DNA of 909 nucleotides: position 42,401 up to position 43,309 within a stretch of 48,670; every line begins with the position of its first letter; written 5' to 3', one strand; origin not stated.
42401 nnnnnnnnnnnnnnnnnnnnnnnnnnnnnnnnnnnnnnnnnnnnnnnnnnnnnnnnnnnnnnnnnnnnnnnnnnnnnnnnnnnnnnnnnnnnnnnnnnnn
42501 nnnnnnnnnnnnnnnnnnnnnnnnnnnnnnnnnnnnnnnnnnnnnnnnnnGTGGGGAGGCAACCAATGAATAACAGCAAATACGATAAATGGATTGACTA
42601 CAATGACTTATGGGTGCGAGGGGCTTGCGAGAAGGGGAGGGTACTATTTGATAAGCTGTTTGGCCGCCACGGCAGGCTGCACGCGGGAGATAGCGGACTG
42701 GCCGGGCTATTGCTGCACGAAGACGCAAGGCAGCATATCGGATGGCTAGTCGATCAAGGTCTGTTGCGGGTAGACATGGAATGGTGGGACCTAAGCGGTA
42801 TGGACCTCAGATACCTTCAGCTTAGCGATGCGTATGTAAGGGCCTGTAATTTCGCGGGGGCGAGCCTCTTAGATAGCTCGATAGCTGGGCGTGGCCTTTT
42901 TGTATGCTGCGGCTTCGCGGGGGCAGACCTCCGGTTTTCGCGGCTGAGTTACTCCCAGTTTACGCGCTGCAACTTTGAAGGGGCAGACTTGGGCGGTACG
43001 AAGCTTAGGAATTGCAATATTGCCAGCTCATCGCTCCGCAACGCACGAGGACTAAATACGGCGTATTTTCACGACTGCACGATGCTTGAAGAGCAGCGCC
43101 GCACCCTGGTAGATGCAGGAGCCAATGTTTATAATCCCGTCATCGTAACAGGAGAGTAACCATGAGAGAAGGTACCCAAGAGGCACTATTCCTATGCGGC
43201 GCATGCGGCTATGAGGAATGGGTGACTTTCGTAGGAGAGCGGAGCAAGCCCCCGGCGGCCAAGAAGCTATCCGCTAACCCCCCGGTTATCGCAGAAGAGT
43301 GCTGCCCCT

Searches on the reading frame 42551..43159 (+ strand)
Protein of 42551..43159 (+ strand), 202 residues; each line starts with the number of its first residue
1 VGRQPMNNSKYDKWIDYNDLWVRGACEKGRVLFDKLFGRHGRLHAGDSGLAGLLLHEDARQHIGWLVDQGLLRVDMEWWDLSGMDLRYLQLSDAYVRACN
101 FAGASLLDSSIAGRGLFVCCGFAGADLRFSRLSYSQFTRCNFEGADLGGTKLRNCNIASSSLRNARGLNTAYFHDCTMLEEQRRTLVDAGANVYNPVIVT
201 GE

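Call 115: search_protein_families(library=pfam, proteins=[window:42551-43159:+], max_evalue=0.001)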
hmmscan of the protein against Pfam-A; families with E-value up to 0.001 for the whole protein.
window:42551-43159:+ (202 aa): 4 families
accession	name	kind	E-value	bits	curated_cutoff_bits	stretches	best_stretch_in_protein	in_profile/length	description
PF00805.28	Pentapeptide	-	3.6e-11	42.9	20.2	1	122-156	3-37/40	Pentapeptide repeats (8 copies)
PF13599.13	Pentapeptide_4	-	1.6e-07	31.7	38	1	119-177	5-62/78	Pentapeptide repeat region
PF23894.2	LD_SV2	-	0.00014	22.5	29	0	111-179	21-88/92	SV2A/B/C luminal domain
PF13576.12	Pentapeptide_3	-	0.0002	21.9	27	0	121-155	11-47/48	Pentapeptide repeats (9 copies)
